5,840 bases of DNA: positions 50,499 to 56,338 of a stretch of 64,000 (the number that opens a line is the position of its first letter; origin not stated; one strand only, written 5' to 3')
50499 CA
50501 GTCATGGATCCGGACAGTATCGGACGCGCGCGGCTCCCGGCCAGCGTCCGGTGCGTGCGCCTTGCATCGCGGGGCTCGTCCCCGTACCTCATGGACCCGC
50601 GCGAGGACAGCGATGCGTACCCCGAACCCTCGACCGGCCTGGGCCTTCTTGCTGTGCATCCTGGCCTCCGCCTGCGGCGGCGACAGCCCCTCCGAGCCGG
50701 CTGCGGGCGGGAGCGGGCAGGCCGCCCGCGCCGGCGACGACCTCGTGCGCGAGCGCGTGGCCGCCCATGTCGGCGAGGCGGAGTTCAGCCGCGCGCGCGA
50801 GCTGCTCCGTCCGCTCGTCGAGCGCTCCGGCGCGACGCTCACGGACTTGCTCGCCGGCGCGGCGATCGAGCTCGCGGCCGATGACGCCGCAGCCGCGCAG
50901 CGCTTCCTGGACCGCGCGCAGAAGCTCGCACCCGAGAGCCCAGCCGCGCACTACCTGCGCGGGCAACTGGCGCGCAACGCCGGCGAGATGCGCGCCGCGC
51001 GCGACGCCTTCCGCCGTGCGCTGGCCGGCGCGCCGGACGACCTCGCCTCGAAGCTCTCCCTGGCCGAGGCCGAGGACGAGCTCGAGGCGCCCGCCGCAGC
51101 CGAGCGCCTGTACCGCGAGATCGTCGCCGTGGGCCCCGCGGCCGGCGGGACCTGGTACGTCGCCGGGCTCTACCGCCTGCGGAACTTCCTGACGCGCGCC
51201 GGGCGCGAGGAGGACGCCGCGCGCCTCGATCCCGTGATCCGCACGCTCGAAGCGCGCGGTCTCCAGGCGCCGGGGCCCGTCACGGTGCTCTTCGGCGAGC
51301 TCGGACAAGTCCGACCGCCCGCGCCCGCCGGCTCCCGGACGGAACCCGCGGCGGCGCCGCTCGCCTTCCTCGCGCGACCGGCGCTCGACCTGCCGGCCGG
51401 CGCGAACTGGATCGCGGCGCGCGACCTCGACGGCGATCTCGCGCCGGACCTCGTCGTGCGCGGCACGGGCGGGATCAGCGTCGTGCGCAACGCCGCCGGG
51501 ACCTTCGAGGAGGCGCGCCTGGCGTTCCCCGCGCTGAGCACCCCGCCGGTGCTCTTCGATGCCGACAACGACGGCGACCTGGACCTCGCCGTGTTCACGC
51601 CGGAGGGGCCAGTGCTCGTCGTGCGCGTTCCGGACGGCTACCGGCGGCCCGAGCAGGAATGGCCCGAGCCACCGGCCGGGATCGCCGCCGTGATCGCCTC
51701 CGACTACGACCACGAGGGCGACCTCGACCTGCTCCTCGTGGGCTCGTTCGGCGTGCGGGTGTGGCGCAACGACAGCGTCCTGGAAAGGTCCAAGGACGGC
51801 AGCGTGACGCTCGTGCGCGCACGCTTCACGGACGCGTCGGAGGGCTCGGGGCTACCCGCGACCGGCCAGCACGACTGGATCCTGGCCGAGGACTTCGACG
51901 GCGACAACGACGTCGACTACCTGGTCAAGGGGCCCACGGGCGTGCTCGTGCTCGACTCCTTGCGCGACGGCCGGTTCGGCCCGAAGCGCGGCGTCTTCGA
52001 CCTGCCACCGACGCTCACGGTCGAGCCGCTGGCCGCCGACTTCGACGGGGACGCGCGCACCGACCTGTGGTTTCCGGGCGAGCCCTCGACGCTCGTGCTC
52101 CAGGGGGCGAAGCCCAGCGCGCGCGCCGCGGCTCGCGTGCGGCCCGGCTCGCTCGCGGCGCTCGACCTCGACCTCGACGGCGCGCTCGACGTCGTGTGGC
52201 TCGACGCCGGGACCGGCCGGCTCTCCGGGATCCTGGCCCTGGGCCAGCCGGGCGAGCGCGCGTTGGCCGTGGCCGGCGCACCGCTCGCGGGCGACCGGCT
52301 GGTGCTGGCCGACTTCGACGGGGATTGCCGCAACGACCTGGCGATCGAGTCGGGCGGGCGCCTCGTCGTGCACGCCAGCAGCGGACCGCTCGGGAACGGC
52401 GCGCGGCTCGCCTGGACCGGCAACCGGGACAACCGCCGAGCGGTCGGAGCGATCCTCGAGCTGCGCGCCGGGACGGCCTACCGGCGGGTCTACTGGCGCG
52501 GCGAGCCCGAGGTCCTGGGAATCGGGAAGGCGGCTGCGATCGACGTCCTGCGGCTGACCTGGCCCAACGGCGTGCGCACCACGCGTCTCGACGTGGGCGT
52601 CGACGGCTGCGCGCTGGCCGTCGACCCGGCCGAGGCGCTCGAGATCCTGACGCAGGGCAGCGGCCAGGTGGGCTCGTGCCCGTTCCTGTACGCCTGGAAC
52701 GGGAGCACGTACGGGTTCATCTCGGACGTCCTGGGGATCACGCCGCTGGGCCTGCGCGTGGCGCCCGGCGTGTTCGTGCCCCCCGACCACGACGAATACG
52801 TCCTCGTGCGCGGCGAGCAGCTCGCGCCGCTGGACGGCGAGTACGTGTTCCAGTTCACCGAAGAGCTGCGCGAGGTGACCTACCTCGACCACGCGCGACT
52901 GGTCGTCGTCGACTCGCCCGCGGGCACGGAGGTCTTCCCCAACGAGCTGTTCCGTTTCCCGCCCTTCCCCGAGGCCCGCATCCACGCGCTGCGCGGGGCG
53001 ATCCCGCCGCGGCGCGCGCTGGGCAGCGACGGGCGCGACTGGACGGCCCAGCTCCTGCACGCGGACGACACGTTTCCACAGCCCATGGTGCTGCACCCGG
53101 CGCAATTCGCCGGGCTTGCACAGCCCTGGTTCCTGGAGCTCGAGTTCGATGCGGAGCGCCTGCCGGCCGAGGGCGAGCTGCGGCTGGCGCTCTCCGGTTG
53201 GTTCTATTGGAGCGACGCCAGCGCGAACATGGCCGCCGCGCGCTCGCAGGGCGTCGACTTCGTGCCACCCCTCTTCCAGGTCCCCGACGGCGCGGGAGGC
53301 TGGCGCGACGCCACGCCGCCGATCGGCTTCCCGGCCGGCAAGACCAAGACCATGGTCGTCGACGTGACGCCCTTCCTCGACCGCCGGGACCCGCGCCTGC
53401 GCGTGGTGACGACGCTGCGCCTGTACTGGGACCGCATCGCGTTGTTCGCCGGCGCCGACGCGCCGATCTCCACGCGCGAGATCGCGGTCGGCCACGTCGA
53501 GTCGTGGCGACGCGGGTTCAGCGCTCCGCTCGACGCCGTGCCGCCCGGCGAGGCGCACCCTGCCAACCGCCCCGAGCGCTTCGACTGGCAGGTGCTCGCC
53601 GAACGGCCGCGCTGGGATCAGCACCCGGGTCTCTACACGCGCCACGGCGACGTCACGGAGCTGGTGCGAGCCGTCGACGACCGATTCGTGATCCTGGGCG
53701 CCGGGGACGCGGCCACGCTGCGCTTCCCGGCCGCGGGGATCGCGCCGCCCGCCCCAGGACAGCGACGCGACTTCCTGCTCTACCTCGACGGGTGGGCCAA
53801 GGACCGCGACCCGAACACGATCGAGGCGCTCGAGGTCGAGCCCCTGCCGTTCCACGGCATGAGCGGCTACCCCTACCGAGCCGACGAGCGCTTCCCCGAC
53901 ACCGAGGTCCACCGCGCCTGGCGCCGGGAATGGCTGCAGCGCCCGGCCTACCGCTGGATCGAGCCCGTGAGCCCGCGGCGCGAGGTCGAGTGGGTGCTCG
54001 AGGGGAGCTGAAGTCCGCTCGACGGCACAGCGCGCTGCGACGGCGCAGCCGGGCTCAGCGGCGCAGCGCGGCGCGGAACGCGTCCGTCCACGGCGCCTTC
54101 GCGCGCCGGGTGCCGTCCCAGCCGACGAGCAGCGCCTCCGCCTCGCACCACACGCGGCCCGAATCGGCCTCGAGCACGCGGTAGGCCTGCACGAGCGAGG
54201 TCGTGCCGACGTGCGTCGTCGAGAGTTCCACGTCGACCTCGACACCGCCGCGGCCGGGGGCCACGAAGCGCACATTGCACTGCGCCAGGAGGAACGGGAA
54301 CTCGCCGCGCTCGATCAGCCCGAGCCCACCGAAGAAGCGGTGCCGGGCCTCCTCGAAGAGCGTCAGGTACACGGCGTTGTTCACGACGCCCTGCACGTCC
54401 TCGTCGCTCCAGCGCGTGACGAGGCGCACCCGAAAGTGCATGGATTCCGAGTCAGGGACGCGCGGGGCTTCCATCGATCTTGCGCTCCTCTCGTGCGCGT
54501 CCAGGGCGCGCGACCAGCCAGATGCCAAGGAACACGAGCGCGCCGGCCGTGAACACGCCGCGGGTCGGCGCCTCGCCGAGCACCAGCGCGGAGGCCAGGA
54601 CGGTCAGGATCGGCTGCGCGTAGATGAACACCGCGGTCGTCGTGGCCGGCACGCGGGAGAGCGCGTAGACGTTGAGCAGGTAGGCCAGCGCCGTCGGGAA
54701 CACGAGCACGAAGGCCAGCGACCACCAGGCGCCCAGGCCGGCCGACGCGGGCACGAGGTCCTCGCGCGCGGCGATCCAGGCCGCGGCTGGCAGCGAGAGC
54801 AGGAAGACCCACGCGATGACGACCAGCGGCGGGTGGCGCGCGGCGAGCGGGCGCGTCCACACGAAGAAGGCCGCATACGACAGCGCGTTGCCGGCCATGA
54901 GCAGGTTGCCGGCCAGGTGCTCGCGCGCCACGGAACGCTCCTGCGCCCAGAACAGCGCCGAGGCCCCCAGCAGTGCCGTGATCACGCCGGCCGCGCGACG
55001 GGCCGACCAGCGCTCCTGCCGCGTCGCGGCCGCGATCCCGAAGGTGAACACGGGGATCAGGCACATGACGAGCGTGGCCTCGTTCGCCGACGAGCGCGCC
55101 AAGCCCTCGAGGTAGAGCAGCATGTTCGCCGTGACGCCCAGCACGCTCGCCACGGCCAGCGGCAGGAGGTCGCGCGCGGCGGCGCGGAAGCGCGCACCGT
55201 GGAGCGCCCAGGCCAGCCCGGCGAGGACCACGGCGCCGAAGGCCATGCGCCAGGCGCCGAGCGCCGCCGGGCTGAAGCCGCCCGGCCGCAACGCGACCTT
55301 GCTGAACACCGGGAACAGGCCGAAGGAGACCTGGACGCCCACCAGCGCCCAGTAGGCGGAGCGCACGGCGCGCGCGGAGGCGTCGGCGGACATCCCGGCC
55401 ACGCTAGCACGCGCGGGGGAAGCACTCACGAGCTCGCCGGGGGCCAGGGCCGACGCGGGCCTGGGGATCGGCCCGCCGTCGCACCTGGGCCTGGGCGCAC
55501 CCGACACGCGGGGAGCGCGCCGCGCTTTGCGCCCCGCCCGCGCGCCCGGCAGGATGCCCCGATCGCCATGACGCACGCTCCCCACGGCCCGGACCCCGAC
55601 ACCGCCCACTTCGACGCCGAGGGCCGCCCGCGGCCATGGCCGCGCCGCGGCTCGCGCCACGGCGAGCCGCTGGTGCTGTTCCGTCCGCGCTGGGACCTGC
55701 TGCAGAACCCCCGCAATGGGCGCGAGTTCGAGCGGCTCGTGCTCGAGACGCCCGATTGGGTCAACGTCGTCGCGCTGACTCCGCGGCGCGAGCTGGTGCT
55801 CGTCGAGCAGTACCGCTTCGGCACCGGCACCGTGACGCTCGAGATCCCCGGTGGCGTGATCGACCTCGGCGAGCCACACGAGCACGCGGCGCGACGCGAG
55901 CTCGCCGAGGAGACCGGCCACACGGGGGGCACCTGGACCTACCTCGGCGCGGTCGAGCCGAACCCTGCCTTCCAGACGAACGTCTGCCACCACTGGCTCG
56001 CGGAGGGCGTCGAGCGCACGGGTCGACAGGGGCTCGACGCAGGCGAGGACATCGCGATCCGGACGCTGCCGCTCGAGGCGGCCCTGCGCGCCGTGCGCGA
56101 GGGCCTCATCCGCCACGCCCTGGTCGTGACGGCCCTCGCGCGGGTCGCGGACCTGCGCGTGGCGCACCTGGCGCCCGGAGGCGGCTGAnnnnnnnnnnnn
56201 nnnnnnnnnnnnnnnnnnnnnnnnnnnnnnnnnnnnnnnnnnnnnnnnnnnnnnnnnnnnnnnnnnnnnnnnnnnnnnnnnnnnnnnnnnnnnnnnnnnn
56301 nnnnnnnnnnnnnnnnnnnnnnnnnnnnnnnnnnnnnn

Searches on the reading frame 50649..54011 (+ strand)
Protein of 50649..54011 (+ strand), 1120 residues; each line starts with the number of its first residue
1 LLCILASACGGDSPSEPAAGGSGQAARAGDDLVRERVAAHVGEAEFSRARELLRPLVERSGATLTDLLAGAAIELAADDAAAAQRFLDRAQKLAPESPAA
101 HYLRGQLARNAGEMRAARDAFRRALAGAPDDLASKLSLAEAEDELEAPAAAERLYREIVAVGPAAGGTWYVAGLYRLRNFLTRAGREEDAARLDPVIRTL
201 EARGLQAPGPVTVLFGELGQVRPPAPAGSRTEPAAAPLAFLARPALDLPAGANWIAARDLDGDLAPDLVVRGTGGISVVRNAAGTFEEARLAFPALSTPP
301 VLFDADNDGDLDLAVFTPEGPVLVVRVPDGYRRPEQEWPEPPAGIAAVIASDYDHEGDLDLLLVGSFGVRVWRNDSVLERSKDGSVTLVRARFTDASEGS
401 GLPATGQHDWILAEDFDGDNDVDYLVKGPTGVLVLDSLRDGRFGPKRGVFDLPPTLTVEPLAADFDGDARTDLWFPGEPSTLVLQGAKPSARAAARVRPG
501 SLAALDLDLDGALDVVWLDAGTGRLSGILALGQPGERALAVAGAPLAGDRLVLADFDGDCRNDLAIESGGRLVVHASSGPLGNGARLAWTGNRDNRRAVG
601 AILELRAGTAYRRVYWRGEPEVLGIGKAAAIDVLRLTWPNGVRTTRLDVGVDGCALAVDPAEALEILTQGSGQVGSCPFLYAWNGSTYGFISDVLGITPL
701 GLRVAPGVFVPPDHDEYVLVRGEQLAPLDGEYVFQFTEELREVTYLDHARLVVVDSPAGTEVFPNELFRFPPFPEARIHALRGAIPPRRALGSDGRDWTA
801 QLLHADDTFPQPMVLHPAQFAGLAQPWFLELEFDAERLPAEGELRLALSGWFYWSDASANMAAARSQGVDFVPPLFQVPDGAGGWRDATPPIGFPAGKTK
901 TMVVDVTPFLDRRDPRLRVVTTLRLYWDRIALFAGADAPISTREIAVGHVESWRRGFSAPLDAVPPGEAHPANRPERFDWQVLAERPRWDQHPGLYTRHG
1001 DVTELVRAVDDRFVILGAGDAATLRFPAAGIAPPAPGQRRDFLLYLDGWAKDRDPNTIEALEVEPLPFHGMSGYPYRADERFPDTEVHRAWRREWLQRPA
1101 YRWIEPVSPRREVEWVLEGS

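Call 13: search_protein_families(library=pfam, proteins=[window:50649-54011:+], max_evalue=0.001)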
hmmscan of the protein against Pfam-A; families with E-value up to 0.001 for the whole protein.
window:50649-54011:+ (1120 aa): 2 families
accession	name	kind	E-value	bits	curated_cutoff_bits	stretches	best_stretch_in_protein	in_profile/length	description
PF13517.12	FG-GAP_3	-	5.9e-21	75.3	26.9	3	259-315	1-61/61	FG-GAP-like repeat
PF13428.12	TPR_14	-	0.00017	22.4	23.5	0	98-139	1-42/44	Tetratricopeptide repeat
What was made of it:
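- Checked: The divergent upstream gene 50649-54011 is a 1120-aa FG-GAP/TPR protein (call 13).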

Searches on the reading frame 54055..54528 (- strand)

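Call 13: search_protein_families(library=pfam, proteins=[window:54055-54528:-], max_evalue=0.001)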
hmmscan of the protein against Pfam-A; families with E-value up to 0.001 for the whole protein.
window:54055-54528:- (157 aa): 2 families
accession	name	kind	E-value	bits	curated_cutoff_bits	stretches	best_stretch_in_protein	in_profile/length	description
PF13279.12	4HBT_2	-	3.1e-16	60.4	25.5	1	39-155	2-122/122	Thioesterase-like superfamily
PF03061.28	4HBT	-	3.1e-12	47.1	20.6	1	46-123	1-75/79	Thioesterase superfamily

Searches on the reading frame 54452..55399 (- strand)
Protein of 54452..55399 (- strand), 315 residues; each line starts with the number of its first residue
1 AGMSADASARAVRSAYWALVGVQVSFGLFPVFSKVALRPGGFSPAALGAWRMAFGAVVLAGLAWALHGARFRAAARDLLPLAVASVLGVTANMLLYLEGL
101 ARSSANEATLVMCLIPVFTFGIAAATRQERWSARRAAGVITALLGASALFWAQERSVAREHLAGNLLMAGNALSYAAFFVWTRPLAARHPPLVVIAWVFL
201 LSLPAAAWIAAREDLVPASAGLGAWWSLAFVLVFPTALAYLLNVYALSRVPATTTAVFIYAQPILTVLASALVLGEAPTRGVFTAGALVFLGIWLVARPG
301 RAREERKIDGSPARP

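Call 62: search_protein_families(library=ncbifam, proteins=[window:54452-55399:-], max_evalue=0.0001)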
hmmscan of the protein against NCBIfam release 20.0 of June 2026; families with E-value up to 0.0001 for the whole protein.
window:54452-55399:- (315 aa): 2 families
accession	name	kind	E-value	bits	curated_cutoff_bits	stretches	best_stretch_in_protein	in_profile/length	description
TIGR00950.1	2A78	equivalog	1.3e-18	67.3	230.2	1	74-292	42-262/264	carboxylate/amino acid/amine transporter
NF050091.1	ArAmAcExpYddG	equivalog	5.6e-09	35.9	300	1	43-297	31-283/285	aromatic amino acid exporter YddG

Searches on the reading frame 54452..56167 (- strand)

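Call 14: search_protein_families(library=pfam, proteins=[window:54452-56167:-], max_evalue=0.001)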
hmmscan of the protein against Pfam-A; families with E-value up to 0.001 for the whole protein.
window:54452-56167:- (571 aa): 1 family
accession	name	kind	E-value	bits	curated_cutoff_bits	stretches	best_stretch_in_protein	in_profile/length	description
PF00892.27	EamA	-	2e-34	119.2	28.2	2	419-553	2-134/135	EamA-like transporter family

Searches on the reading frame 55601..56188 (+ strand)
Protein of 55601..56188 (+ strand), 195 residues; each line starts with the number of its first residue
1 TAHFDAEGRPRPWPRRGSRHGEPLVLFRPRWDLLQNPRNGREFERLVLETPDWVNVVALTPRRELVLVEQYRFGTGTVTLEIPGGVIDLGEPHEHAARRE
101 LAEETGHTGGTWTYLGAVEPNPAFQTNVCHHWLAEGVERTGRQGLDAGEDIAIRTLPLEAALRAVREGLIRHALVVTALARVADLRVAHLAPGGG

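Call 62: search_protein_families(library=ncbifam, proteins=[window:55601-56188:+], max_evalue=0.0001)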
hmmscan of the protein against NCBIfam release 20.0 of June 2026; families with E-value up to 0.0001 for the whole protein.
window:55601-56188:+ (195 aa): 6 families
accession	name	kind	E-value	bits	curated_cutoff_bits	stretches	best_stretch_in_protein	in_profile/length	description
NF008736.0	PRK11762.1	equivalog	1.4e-18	67.1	169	1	40-182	36-177/186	ADP compounds hydrolase NudE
NF008003.0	PRK10729.1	equivalog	9.1e-08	31.6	248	1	36-181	42-196/210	ADP-ribose diphosphatase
TIGR02705.1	nudix_YtkD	equivalog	1e-06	28.4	154.4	1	79-118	46-85/156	RNA deprotection pyrophosphohydrolase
NF011585.0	PRK15009.1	equivalog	1.1e-06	28.5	234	1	63-179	58-181/191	GDP-mannose pyrophosphatase NudK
TIGR00052.1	TIGR00052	subfamily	1.5e-05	24.7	79.55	1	43-179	36-183/188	nudix-type nucleoside diphosphatase, YffH/AdpP family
NF008044.0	PRK10776.1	equivalog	8.2e-05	22.5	148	0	79-135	32-88/130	8-oxo-dGTP diphosphatase MutT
